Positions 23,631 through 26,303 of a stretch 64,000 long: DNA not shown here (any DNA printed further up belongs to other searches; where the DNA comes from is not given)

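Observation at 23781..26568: Two-gene module: signal-less metzincin-like protease plus small beta-rich partner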

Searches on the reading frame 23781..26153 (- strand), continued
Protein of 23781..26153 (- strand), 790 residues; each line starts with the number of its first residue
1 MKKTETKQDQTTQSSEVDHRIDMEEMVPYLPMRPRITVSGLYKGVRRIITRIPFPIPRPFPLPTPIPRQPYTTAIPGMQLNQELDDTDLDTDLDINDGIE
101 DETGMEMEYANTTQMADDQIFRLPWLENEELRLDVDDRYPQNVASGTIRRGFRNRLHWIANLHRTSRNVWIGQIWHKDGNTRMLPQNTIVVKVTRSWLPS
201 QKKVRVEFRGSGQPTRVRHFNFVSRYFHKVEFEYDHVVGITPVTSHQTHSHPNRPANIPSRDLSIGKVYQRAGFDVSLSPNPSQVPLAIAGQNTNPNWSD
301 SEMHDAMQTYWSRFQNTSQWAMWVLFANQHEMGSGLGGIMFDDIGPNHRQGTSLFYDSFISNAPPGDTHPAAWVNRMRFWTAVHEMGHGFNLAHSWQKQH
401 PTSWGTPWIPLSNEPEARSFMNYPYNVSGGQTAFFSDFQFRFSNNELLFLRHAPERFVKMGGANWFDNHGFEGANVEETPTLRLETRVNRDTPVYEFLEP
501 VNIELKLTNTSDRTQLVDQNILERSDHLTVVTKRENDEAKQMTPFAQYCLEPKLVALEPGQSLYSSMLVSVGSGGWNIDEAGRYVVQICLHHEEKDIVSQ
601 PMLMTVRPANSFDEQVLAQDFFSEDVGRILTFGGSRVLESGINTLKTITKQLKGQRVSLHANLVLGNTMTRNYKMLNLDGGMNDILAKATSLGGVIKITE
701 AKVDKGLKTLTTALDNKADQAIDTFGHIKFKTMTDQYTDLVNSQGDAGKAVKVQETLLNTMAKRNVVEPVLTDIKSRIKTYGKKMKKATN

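Call 60: search_protein_families(library=pfam, alignment_id=A2, max_evalue=0.1)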
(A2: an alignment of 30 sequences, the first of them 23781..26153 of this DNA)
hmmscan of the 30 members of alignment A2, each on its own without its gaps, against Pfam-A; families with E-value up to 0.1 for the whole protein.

A. member 1, window:23781-26153:- (790 aa): 3 families
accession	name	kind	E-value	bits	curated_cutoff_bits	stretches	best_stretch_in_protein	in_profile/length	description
PF13582.12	Reprolysin_3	-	0.0025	18.8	22.4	1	297-395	40-123/123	Metallo-peptidase family M12B Reprolysin-like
PF13583.11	Reprolysin_4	-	0.0047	17.1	22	1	319-438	77-187/203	Metallo-peptidase family M12B Reprolysin-like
PF17316.7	Perilipin_2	-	0.058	13.3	30.1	1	693-788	34-133/253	Perilipin protein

B. families by the number of members that match (of 30 scanned): 9 families
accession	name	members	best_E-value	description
PF13583.11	Reprolysin_4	30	9.3e-05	Metallo-peptidase family M12B Reprolysin-like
PF13582.12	Reprolysin_3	17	0.00099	Metallo-peptidase family M12B Reprolysin-like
PF13688.12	Reprolysin_5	11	0.00039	Metallo-peptidase family M12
PF00413.30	Peptidase_M10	8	0.0022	Matrixin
PF07015.17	VirC1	1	0.015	VirC1 protein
PF00941.27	FAD_binding_5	1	0.044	FAD binding domain in molybdopterin dehydrogenase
PF18985.5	DUF5718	1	0.046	Family of unknown function (DUF5718)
PF17316.7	Perilipin_2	1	0.058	Perilipin protein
PF18573.7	BclA_C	1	0.074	BclA C-terminal domain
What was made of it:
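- Closest known: Metzincin clan families M12B. Different: No member of the core family reaches a Pfam gathering score (call 60).
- Reprolysin_4 is hit by 30 of 30 members, Reprolysin_3 by 17, Reprolysin_5 by 11 and Matrixin by 8 (call 60).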

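Call 71: search_protein_representatives(alignment_id=A2)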
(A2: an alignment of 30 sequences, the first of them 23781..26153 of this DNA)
Query: 30 sequences, 754 profile positions. Proteins with E-value up to 0.001 (for the whole library): 1984; up to 1e-10: 1236; up to 1e-30: 619. The best 150 are listed.
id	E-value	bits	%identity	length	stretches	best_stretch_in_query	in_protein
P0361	0.0e+00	1151.7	-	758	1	29-748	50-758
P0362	0.0e+00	1035.9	-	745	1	17-727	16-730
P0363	3.0e-281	951.6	-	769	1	27-751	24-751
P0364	2.0e-260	882.8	-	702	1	83-750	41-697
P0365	6.3e-256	867.9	-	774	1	17-695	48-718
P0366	1.5e-252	856.7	-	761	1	15-727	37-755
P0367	3.1e-252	855.7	-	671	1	92-752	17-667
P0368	3.6e-250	848.8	-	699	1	90-747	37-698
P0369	4.6e-250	848.5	-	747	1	17-746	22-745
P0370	1.2e-248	843.8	-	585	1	173-746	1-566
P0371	4.8e-247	838.5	-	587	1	109-607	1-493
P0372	5.6e-247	838.3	-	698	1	73-749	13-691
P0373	4.9e-246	835.2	-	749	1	26-745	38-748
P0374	4.9e-246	835.2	-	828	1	89-741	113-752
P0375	1.1e-244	830.8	-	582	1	20-585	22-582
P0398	2.7e-202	690.6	-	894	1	93-746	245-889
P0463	8.3e-131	454.2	-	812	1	96-730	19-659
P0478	2.7e-120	419.4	-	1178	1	97-743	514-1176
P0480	8.3e-119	414.5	-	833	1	91-749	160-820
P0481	4.3e-118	412.1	-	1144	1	93-751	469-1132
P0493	3.0e-108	379.6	-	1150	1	92-743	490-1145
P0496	2.0e-107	376.8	-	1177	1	95-733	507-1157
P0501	1.0e-104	367.9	-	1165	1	97-744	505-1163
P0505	3.8e-104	366.0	-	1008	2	90-747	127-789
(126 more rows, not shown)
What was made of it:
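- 23781..26153 (-): Protease gene, 790 aa: signal-less metzincin-like zinc endopeptidase (N-terminal motif and linker, β-domain, catalytic domain, Ig-like domain, helical domain). 1984 clusters at 50% identity (call 71).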

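Call 74: search_protein_families(library=pfam, proteins=[P0478, P0481, P0493, P0496, P0501, P0398, P0505, P0463, P0480], max_evalue=0.001)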
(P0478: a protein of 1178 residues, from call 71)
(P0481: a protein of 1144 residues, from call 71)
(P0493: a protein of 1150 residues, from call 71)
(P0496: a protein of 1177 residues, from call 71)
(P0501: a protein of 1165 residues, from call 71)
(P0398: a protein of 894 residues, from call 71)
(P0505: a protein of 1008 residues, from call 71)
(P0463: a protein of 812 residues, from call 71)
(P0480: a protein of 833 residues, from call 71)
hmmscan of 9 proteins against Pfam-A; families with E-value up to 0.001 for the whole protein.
P0478 (1178 aa): 2 families
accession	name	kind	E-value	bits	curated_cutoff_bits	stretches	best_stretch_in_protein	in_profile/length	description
PF04389.22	Peptidase_M28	-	1.3e-38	133.1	21.3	1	207-406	1-191/193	Peptidase family M28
PF01546.33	Peptidase_M20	-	1.6e-05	25.3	24.6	1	240-344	28-113/206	Peptidase family M20/M25/M40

P0481 (1144 aa): 3 families
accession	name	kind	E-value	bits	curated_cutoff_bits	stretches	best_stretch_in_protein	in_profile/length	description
PF04389.22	Peptidase_M28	-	2.5e-43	148.5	21.3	1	195-391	1-188/193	Peptidase family M28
PF01546.33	Peptidase_M20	-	4.3e-09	37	24.6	1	228-387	28-196/206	Peptidase family M20/M25/M40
PF05450.20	Nicastrin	-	0.00034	20.7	25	1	210-301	2-101/218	Nicastrin large lobe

P0493 (1150 aa): 2 families
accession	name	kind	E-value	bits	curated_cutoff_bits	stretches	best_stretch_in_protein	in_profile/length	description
PF04389.22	Peptidase_M28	-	8.1e-39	133.8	21.3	1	209-408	1-191/193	Peptidase family M28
PF01546.33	Peptidase_M20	-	6.9e-05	23.3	24.6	1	242-392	28-189/206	Peptidase family M20/M25/M40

P0496 (1177 aa): 3 families
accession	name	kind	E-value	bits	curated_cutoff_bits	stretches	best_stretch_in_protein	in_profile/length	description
PF04389.22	Peptidase_M28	-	2.8e-38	132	21.3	1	209-406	1-189/193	Peptidase family M28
PF01546.33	Peptidase_M20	-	1.1e-07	32.4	24.6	1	241-406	29-113/206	Peptidase family M20/M25/M40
PF05450.20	Nicastrin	-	0.00052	20.1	25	0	224-413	2-212/218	Nicastrin large lobe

P0501 (1165 aa): 3 families
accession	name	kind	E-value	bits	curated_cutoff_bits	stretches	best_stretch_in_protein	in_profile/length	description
PF04389.22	Peptidase_M28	-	1.3e-37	129.9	21.3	1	211-406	1-187/193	Peptidase family M28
PF01546.33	Peptidase_M20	-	6.3e-07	29.9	24.6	1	231-345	4-113/206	Peptidase family M20/M25/M40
PF05450.20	Nicastrin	-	0.00077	19.5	25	0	227-296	3-72/218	Nicastrin large lobe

P0398 (894 aa): 0 families

P0505 (1008 aa): 0 families

P0463 (812 aa): 1 family
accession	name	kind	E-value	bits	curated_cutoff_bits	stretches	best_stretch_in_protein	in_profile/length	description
PF13583.11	Reprolysin_4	-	1.8e-05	24.9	22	1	220-311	93-179/203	Metallo-peptidase family M12B Reprolysin-like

P0480 (833 aa): 0 families
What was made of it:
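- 23781..26153 (-): Reprolysin_4 sub-threshold in 30/30 members, and above threshold in remote member P0463 (calls 60, 74).
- P0463 is above the Reprolysin_4 cut-off (call 74).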

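Call 88: search_protein_families(library=padloc, alignment_id=A4, max_evalue=1e-10)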
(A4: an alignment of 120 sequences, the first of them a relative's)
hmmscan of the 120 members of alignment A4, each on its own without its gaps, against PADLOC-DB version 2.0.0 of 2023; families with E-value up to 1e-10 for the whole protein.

A. member 1, L007:3562-4359:- (265 aa): 0 families

B. families by the number of members that match (of 120 scanned): 78 families (the first 25 are shown)
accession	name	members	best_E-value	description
PDLC01747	Cas1g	1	1.1e-166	-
PDLC02686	Orf5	1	2.5e-138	Orf5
PDLC02759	SspA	1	1.9e-119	SspA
PDLC02657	DndA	1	3e-114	DndA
PDLC01220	gRAMP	1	2.5e-102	CAS-III-E; effector_UNK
PDLC02067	Cas1b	1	6.9e-101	-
PDLC00928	Cas1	1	1.2e-99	Cas1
PDLC01248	Cas1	1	2.8e-93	"CAS-I,CAS-II,CAS-III,CAS-IV,CAS-V,CAS-VI; acquisition_1"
PDLC01608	Cas1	1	1.8e-89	"CAS-I,CAS-II,CAS-III,CAS-IV,CAS-V,CAS-VI; acquisition_1"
PDLC02025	Cas1d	1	1.1e-85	-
PDLC01743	Cas1c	1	2.5e-84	-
PDLC00923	Cas1c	1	1.6e-81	"CRISPR-associated endonuclease Cas1, subtype I-C/DVULG"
PDLC01334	Cas1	1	2.3e-81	"CAS-I,CAS-II,CAS-III,CAS-IV,CAS-V,CAS-VI; acquisition_1"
PDLC00927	Cas1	1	1.5e-79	CRISPR-associated endonuclease Cas1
PDLC00922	Cas1a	1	1.6e-75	"CRISPR-associated endonuclease Cas1, subtype MYXAN"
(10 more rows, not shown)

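Call 89: search_protein_families(library=pfam, alignment_id=A4, max_evalue=1e-8)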
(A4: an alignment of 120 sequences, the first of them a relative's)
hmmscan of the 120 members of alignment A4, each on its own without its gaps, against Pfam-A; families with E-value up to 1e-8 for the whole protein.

A. member 1, L007:3562-4359:- (265 aa): 0 families

B. families by the number of members that match (of 120 scanned): 127 families (the first 25 are shown)
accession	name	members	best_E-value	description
PF14516.12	AAA_35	2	6.4e-111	AAA-like domain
PF01923.23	Cob_adeno_trans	2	1.8e-61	Cobalamin adenosyltransferase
PF00795.27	CN_hydrolase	2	4.7e-60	Carbon-nitrogen hydrolase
PF00990.26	GGDEF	2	2.2e-50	Diguanylate cyclase, GGDEF domain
PF01565.28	FAD_binding_4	2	5.7e-39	FAD binding domain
PF00571.33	CBS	2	1.2e-20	CBS domain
PF00892.27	EamA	2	5e-20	EamA-like transporter family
PF02517.21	Rce1-like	2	2.7e-19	Type II CAAX prenyl endopeptidase Rce1-like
PF13620.12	CarboxypepD_reg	2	9.4e-12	Carboxypeptidase regulatory-like domain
PF01964.24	ThiC_Rad_SAM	1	3.4e-187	Radical SAM ThiC family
PF13292.11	DXP_synthase_N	1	1.7e-124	1-deoxy-D-xylulose-5-phosphate synthase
PF01406.26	tRNA-synt_1e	1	5.2e-123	tRNA synthetases class I (C) catalytic domain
PF02515.22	CoA_transf_3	1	3e-112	CoA-transferase family III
PF00916.26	Sulfate_transp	1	1.5e-107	Sulfate permease family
PF11775.14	CobT_C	1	5.8e-103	Cobalamin biosynthesis protein CobT VWA domain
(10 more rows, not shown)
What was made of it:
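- On Known or candidate anti-phage systems (PADLOC-DB v2.0.0): Among 120 neighbours in 18 loci, defence hits were single proteins and the Pfam picture is housekeeping (calls 88, 89).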

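Call 93: find_related_loci(query=A2, collection=viral_contigs, flank=6000)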
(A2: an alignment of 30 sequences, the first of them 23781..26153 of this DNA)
Query A2 (790 aa) in viral_contigs; peptide patterns used: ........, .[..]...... (x = any residue, [..] = any of these).
3 stretches matched a pattern; 1 encode a relative of the query (tblastn E <= 1e-3); 1 distinct loci.
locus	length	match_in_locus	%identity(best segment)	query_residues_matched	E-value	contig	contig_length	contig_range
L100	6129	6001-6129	72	408-450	3e-8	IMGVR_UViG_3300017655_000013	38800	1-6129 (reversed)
